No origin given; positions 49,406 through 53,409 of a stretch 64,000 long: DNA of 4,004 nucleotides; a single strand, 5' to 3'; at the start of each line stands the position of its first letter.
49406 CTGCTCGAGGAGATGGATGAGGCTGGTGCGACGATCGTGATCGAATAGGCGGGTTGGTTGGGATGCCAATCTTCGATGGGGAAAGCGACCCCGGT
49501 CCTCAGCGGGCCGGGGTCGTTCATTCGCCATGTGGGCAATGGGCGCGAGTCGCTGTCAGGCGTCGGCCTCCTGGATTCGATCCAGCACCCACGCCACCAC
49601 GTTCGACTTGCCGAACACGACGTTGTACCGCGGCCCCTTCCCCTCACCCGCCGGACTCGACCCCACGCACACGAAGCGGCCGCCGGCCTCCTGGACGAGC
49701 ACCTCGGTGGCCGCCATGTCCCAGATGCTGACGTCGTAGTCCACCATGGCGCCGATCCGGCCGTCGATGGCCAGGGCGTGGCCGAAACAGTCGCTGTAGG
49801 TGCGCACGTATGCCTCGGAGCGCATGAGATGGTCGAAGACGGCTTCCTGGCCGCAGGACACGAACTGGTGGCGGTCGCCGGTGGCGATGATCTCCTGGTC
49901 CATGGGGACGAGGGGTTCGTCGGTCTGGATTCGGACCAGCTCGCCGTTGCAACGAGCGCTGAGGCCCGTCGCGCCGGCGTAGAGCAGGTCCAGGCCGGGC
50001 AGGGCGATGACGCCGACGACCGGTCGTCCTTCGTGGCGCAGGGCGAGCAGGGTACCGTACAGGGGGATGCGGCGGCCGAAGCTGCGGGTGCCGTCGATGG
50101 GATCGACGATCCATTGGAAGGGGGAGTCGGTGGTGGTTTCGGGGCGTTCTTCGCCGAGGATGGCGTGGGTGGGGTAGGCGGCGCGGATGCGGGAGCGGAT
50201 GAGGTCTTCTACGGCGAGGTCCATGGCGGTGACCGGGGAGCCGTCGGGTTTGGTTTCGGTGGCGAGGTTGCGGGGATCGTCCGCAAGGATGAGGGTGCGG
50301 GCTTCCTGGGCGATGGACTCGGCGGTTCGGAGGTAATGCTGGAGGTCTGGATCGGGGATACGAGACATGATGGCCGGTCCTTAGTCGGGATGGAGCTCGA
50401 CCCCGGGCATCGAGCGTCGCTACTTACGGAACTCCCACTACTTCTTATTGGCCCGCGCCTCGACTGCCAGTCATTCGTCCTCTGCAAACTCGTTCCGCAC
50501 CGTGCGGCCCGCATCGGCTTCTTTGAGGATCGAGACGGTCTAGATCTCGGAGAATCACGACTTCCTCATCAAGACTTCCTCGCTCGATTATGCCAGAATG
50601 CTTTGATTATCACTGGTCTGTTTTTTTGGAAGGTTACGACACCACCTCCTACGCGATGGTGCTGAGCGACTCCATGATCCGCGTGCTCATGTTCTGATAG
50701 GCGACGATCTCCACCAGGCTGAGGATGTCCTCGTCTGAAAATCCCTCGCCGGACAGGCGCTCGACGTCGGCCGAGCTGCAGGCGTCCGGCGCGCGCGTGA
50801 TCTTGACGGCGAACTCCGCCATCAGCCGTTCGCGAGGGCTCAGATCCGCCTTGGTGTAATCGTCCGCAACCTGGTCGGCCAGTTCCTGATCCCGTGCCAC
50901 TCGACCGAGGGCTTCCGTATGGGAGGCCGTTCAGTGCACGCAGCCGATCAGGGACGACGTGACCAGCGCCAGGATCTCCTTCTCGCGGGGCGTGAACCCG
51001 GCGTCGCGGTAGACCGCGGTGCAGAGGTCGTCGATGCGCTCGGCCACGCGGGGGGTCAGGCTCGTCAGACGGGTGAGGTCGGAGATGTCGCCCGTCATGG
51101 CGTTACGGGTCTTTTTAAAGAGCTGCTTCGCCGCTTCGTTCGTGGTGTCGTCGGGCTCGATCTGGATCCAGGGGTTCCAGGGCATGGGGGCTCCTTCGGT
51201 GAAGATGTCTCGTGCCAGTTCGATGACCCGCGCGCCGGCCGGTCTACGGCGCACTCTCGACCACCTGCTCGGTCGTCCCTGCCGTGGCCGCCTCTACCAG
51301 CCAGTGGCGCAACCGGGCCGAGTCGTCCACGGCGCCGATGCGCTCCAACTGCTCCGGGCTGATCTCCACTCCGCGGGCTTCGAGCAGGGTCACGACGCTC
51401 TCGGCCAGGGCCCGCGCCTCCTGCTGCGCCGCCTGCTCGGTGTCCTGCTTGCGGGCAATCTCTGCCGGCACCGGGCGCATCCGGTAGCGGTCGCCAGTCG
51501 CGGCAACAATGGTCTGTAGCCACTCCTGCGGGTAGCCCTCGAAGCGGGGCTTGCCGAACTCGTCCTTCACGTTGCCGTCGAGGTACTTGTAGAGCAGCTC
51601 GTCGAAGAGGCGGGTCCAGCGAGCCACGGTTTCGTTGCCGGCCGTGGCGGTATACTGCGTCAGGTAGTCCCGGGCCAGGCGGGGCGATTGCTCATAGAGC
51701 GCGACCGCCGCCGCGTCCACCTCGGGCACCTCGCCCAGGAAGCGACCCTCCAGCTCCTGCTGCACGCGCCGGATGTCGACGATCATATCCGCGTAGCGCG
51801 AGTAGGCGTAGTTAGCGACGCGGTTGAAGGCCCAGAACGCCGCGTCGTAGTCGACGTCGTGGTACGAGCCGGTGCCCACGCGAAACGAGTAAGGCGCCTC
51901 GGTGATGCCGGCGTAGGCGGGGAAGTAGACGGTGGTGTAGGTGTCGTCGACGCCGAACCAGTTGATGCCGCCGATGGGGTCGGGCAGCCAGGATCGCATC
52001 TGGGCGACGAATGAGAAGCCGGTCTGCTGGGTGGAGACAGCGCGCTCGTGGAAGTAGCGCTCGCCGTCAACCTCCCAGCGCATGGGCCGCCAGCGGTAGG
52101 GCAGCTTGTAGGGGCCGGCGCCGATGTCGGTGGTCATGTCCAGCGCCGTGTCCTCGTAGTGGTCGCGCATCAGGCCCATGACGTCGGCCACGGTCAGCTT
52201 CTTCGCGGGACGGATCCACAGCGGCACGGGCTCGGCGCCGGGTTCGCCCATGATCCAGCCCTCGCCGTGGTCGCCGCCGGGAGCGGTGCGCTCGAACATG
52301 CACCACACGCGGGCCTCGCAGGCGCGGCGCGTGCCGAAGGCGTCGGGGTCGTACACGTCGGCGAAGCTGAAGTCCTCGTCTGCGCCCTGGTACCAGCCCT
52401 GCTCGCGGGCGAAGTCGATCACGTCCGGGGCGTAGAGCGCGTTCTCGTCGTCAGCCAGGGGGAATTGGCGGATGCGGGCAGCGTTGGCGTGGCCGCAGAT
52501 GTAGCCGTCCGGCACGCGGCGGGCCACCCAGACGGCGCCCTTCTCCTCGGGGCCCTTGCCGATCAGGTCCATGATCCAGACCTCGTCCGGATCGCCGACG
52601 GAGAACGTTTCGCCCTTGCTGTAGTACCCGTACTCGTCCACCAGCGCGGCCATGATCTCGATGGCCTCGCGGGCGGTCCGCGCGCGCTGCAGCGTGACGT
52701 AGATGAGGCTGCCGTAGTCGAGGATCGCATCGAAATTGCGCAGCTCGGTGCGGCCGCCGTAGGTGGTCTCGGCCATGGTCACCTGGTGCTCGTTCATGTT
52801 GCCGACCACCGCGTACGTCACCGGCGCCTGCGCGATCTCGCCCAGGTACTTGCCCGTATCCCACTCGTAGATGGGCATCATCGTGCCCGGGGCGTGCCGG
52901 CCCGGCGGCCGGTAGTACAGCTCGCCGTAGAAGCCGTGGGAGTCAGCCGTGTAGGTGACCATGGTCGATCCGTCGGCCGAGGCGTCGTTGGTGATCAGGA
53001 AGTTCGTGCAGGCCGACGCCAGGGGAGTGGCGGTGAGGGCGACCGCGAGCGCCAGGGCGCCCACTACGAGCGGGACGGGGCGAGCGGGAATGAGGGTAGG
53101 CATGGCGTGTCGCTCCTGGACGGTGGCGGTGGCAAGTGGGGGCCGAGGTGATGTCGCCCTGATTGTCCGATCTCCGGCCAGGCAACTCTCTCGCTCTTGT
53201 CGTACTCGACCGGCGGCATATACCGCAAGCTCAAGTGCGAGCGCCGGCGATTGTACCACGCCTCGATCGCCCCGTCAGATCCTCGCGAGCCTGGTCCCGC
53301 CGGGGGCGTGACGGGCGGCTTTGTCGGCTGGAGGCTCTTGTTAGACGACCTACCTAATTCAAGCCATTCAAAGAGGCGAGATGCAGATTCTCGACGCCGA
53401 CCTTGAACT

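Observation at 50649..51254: AhpD-family gene interrupted by an in-frame TGA at the catalytic CxxC position; candidate CxxU selenoprotein with a possible SECIS hairpin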

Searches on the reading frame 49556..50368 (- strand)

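Call 33: search_protein_families(library=pfam, proteins=[window:49556-50368:-], max_evalue=0.00001)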
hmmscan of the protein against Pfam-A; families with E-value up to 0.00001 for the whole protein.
window:49556-50368:- (270 aa): 1 family
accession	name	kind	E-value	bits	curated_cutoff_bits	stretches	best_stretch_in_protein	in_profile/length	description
PF00459.30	Inositol_P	-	7.3e-42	144.2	27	1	8-238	1-241/271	Inositol monophosphatase family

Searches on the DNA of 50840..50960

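Call 26: search_rna_families(source=window, start=50840, end=50960, threshold=evalue, max_evalue=10, show_alignments=3)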
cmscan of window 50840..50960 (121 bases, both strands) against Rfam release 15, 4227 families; matches with E-value up to 10: 4.
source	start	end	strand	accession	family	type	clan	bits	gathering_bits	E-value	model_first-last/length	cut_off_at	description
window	50841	50939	-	RF01872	MEG3_2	Gene; lncRNA;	-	9.6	60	7.1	1-105/105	no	Maternally expressed 3 conserved region 2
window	50879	50891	+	RF02292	TtnuCD16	Gene; snRNA; snoRNA; CD-box;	-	9.6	75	8.8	46-58/58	no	Tetrahymena snoRNA TtnuCD16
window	50850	50892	+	RF02216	ZNFX1-AS1_2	Gene; lncRNA;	-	8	45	5.4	56-93/93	no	ZNFX1 antisense RNA 1 conserved region 2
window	50840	50949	+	RF00080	Manganese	Cis-reg; riboswitch;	-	7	45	2.8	67-177/177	5'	Manganese Mn2+ riboswitch aptamer (yybP-ykoY)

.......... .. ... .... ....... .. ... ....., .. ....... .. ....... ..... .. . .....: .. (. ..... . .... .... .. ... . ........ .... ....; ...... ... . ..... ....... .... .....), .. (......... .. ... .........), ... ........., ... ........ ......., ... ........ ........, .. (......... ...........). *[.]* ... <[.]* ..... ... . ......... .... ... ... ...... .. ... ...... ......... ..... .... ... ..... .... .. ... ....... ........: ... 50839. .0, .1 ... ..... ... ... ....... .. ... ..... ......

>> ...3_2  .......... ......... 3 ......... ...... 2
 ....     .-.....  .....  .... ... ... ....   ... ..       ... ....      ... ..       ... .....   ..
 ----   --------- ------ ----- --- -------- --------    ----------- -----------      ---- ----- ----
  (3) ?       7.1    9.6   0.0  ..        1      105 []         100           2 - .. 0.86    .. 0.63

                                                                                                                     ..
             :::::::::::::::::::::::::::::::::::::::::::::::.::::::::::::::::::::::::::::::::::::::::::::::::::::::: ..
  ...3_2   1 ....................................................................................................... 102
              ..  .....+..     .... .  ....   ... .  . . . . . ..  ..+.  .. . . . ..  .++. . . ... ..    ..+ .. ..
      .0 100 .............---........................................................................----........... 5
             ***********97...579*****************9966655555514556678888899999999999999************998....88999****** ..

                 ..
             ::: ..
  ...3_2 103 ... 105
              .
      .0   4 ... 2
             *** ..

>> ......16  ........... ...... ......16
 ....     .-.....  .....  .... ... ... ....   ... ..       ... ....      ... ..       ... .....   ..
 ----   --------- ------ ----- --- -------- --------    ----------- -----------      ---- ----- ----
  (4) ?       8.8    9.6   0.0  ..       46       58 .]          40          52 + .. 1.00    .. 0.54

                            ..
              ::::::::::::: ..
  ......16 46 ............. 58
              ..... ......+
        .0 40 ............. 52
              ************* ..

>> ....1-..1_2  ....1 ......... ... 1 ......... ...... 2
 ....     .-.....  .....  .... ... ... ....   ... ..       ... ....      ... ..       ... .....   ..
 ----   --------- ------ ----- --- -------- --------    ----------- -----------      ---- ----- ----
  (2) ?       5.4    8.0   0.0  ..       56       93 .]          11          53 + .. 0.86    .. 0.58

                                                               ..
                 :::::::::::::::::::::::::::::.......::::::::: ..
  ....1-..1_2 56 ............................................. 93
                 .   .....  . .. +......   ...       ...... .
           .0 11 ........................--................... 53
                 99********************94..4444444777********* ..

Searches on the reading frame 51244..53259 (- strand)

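Call 33: search_protein_families(library=pfam, proteins=[window:51244-53259:-], max_evalue=0.00001)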
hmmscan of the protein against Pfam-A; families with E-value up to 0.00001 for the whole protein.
window:51244-53259:- (671 aa): 1 family
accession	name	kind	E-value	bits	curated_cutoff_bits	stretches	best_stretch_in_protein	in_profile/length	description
PF03577.20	Peptidase_C69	-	5.1e-84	283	23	1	135-501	72-401/402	Peptidase family C69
